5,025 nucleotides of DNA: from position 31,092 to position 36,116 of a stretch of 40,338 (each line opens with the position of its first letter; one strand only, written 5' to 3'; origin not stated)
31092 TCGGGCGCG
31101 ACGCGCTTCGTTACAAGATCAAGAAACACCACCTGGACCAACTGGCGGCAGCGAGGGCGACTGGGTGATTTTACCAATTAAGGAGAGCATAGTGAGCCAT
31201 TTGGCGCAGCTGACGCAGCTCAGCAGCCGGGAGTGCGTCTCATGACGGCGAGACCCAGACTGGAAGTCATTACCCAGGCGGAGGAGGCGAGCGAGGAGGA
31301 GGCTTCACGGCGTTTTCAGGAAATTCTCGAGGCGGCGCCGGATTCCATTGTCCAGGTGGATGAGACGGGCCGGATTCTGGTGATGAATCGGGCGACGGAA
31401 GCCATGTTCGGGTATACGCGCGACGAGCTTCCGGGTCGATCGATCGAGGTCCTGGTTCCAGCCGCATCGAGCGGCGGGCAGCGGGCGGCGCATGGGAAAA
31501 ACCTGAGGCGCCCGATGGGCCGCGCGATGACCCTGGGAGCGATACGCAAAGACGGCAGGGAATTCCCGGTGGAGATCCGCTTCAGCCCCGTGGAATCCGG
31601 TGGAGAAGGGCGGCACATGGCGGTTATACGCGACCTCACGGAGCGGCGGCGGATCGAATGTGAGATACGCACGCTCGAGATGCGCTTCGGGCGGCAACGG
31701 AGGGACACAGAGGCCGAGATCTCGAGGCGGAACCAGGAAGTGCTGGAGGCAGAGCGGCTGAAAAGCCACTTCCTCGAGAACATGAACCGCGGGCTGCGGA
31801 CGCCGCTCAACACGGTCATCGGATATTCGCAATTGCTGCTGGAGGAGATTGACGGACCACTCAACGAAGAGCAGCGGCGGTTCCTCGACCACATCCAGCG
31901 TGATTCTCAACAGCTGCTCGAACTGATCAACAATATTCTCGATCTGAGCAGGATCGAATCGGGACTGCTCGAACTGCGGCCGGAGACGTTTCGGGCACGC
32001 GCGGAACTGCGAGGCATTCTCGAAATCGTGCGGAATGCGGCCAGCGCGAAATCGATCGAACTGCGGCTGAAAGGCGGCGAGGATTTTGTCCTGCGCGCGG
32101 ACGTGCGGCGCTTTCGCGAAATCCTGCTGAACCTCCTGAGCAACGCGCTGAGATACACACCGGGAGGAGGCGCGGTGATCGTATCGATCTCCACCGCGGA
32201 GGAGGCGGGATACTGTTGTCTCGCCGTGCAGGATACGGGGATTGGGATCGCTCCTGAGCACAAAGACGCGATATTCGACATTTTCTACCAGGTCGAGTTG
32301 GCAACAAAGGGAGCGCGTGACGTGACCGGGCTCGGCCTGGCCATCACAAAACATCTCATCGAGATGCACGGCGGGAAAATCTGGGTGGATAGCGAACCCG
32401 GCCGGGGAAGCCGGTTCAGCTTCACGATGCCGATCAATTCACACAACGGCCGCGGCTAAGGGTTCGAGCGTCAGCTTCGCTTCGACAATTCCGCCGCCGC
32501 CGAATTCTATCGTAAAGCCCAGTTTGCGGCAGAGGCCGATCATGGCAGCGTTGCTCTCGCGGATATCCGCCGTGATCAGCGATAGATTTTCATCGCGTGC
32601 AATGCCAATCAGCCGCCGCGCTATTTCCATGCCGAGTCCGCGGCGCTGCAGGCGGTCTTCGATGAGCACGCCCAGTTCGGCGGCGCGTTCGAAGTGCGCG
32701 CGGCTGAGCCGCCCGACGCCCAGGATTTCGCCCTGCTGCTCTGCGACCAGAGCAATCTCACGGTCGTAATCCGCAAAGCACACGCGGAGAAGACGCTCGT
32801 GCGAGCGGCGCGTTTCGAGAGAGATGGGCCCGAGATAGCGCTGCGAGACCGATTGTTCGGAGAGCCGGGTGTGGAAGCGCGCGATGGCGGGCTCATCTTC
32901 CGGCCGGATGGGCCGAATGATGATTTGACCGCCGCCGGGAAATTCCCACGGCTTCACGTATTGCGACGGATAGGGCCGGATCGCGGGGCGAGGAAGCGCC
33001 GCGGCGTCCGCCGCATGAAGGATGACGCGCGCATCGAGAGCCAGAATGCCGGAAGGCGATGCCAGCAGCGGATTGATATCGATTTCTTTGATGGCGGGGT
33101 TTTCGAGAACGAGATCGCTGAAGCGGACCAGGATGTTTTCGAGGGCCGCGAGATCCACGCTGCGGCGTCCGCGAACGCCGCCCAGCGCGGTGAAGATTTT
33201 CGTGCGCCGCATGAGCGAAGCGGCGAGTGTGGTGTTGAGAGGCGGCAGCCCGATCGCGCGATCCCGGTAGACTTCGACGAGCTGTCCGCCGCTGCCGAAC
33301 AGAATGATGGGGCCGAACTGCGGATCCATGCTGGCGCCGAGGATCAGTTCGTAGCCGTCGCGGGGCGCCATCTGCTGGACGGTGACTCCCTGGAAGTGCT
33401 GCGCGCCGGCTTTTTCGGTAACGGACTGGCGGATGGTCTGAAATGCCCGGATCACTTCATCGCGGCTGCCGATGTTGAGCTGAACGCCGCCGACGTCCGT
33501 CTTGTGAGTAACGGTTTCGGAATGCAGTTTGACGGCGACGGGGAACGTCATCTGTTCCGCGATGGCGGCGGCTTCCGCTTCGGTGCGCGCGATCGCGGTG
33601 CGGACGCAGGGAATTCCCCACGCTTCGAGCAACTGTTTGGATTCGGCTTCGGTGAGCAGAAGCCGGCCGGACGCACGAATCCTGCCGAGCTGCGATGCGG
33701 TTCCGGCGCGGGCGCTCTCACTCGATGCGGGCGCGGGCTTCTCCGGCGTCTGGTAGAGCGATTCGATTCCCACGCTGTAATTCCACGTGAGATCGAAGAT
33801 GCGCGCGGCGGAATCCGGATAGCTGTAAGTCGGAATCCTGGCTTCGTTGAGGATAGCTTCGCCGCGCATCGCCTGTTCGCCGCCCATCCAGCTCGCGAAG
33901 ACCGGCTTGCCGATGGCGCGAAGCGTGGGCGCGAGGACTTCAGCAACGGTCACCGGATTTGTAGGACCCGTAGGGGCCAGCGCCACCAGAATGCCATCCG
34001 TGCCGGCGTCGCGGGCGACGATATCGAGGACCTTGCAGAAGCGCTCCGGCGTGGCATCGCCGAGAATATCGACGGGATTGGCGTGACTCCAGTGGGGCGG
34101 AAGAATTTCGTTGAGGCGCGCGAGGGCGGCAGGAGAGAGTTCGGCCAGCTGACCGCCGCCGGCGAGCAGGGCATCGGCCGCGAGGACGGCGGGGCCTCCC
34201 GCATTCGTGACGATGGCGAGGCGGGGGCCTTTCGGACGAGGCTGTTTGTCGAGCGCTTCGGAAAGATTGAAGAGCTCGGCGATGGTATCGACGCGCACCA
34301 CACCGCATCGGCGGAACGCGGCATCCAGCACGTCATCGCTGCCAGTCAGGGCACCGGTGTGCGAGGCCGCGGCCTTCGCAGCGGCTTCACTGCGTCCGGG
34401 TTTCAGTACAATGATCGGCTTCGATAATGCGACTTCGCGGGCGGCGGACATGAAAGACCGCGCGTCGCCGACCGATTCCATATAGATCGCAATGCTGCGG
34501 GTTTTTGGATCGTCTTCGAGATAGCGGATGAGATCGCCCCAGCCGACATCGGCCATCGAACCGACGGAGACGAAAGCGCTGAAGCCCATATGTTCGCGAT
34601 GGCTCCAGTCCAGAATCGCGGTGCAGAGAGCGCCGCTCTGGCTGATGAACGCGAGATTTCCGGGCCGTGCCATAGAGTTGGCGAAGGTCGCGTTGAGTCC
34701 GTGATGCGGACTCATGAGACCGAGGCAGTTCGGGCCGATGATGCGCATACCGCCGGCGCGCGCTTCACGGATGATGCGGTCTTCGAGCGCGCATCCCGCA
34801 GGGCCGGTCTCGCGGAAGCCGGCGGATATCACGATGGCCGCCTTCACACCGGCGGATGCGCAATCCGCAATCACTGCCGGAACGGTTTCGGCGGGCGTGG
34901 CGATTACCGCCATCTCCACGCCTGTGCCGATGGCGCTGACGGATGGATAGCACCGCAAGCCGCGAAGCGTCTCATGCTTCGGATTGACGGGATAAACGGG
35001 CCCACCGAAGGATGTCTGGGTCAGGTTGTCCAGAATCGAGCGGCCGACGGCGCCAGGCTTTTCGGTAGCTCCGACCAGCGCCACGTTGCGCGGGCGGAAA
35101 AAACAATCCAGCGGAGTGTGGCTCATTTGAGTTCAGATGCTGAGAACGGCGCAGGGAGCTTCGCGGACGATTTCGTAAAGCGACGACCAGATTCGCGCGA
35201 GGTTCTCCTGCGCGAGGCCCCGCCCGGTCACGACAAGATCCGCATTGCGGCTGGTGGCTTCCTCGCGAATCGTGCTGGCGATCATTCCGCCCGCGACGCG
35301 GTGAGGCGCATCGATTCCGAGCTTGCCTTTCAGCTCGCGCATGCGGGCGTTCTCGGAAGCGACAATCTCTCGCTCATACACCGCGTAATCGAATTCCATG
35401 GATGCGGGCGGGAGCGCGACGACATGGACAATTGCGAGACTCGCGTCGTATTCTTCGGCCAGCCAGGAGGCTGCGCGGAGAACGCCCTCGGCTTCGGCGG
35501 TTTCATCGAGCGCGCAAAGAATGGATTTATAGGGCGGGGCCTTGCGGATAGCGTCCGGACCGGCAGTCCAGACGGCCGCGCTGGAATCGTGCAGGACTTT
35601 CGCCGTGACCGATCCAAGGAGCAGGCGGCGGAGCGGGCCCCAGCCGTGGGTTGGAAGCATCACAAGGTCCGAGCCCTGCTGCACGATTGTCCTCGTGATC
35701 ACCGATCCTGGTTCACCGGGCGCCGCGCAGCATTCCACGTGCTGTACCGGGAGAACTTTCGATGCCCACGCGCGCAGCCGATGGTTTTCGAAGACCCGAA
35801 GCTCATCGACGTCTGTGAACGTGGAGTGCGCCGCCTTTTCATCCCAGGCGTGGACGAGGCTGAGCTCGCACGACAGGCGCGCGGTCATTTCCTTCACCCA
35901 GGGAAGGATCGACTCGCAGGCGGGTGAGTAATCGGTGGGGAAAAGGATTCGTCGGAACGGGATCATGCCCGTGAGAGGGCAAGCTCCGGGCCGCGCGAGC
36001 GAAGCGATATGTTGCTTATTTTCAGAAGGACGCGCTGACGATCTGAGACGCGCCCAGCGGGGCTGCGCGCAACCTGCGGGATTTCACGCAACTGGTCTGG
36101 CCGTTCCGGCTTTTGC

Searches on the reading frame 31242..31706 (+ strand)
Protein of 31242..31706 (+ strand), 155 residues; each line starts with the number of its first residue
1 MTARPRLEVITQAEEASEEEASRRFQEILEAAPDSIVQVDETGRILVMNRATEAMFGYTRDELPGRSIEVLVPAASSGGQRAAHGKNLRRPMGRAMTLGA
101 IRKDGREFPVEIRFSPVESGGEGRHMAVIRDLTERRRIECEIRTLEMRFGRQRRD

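Call 49: search_solved_structures(query=window:31242-31706:+, max_evalue=0.01, show_alignments=3)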
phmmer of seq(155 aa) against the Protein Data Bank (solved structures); distinct sequences matched with E-value up to 0.01: 30.
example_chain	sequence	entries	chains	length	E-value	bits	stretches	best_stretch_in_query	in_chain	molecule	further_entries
8js5_A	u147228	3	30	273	2.9e-12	50.1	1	25-146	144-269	Sensor protein FixL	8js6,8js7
1y28_A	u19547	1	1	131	1.1e-11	48.2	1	25-145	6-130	Sensor protein fixL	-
1dp6_A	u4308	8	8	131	1.5e-11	47.8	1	25-145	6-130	FIXL PROTEIN | SENSOR PROTEIN FIXL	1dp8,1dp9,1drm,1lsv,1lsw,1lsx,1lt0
2cmn_A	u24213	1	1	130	1.8e-11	47.5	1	25-145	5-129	SENSOR PROTEIN FIXL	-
10jx_A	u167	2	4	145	3.7e-11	46.5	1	19-119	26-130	Multi-sensor signal transduction histidine kinase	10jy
1xj4_A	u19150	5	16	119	5.9e-10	42.6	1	32-143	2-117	Sensor protein fixL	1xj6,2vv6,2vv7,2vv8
1d06_A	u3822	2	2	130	6.8e-10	42.4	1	24-133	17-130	nitrogen fixation regulatory protein fixL | FIXL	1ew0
1xj2_A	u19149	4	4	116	8.6e-09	38.8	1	34-143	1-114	Sensor protein fixL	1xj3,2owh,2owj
9cdr_A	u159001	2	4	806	3.3e-08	36.9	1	8-134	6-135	Oxygen sensor protein DosP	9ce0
9bgv_A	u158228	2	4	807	3.6e-08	36.8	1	8-134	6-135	Oxygen sensor protein DosP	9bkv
9cmf_A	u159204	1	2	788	1.3e-07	35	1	35-134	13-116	Oxygen sensor protein DosP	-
9clo_A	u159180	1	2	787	1.4e-07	34.9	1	35-134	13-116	Oxygen sensor protein DosP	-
1v9y_A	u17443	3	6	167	4.1e-07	33.4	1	8-134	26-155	Heme pas sensor protein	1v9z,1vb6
1s66_L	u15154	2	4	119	2e-06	31.1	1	30-132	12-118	Hypothetical protein yddU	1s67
3bwl_A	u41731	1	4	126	2.3e-06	30.9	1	15-133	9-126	Sensor protein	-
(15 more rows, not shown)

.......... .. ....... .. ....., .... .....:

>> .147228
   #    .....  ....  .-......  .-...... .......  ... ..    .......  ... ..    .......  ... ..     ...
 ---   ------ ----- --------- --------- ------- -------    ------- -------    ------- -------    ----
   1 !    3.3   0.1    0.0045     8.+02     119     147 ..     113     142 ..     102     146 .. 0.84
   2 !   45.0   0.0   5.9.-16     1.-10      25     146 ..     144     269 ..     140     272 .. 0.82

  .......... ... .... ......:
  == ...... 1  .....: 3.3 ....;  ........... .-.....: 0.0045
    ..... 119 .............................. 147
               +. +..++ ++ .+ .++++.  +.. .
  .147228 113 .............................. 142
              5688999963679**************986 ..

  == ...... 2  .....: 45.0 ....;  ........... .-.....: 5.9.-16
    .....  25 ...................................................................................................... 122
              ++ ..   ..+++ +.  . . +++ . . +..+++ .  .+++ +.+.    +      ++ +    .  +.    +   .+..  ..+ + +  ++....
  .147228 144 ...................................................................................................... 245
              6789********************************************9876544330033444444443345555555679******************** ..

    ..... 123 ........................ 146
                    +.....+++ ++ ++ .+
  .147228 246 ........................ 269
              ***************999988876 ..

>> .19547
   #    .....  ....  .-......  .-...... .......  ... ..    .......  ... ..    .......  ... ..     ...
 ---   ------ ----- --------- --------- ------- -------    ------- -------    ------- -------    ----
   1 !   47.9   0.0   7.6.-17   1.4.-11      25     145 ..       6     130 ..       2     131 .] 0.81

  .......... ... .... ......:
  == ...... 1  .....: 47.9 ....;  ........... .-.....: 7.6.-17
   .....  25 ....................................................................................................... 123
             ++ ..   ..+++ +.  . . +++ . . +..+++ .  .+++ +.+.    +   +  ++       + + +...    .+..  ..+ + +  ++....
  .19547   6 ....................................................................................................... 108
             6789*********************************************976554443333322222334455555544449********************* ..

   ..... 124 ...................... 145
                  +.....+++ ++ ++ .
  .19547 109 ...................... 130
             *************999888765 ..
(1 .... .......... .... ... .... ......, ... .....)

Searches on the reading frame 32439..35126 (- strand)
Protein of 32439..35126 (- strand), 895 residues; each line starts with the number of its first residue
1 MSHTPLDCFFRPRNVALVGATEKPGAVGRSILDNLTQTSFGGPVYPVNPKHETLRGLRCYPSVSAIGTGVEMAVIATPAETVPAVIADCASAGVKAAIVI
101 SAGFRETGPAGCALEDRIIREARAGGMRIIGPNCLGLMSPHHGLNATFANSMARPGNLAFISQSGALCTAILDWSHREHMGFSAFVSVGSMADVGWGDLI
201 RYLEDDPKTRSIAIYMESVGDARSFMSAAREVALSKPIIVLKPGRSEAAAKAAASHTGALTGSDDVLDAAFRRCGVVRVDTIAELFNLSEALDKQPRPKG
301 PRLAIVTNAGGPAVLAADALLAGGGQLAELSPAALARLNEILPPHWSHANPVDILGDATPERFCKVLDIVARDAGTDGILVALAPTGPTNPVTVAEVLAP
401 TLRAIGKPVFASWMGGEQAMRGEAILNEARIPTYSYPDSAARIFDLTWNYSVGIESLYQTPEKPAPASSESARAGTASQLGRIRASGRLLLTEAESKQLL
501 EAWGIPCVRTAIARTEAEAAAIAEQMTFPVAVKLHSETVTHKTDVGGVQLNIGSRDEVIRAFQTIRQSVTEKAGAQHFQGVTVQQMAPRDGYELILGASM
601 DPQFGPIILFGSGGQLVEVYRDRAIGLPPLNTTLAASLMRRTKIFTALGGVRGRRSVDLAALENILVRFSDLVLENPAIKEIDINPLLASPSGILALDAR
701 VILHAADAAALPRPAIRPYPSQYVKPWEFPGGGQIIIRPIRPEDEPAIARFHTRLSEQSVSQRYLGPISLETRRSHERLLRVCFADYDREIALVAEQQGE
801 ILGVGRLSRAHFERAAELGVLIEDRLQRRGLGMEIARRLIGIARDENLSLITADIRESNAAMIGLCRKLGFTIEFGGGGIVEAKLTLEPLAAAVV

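Call 4: search_protein_families(library=pfam, proteins=[window:32439-35126:-])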
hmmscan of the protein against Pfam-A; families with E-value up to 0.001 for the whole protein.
window:32439-35126:- (895 aa): 10 families
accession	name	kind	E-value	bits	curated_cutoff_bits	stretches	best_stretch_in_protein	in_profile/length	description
PF13549.11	ATP-grasp_5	-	5e-85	284.8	27.6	1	483-703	2-221/221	ATP-grasp domain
PF13607.11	Succ_CoA_lig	-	8.5e-59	197.7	27.4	1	155-292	1-138/138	Succinyl-CoA ligase like flavodoxin domain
PF13380.12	CoA_binding_2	-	6.9e-25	88.2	22.8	1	13-138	1-114/116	CoA binding domain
PF13302.13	Acetyltransf_3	-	7.1e-14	53.1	25.4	1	735-872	2-138/138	Acetyltransferase (GNAT) domain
PF02629.25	CoA_binding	-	4.1e-12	47.1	22.3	1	12-103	3-97/97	CoA binding domain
PF00583.31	Acetyltransf_1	-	1.1e-11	45.5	20.7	1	778-871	18-116/116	Acetyltransferase (GNAT) family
PF19045.5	Ligase_CoA_2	-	2.5e-10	41.1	23.7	1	304-437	2-140/162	Ligase-CoA domain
PF13420.13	Acetyltransf_4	-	1.2e-05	25.8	24.3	1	774-873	35-136/155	Acetyltransferase (GNAT) domain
PF13508.13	Acetyltransf_7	-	0.00021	22.1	27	1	790-872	3-83/84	Acetyltransferase (GNAT) domain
PF00549.24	Ligase_CoA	-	0.00083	19.9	24.5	0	346-441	20-122/128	CoA-ligase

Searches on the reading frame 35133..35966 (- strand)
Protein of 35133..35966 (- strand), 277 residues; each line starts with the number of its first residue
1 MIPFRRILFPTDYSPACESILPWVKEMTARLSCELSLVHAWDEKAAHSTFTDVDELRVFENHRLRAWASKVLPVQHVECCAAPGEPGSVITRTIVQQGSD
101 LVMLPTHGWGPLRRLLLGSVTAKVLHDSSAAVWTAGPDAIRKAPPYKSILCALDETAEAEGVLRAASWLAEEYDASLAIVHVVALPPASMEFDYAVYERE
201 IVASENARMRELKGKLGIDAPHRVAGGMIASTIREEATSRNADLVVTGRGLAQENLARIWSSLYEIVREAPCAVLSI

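Call 4: search_protein_families(library=pfam, proteins=[window:35133-35966:-])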
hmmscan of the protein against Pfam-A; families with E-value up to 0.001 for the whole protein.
window:35133-35966:- (277 aa): 1 family
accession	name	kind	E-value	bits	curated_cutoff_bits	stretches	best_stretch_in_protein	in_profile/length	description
PF00582.32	Usp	-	7.3e-38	130.7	24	2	4-133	2-138/141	Universal stress protein family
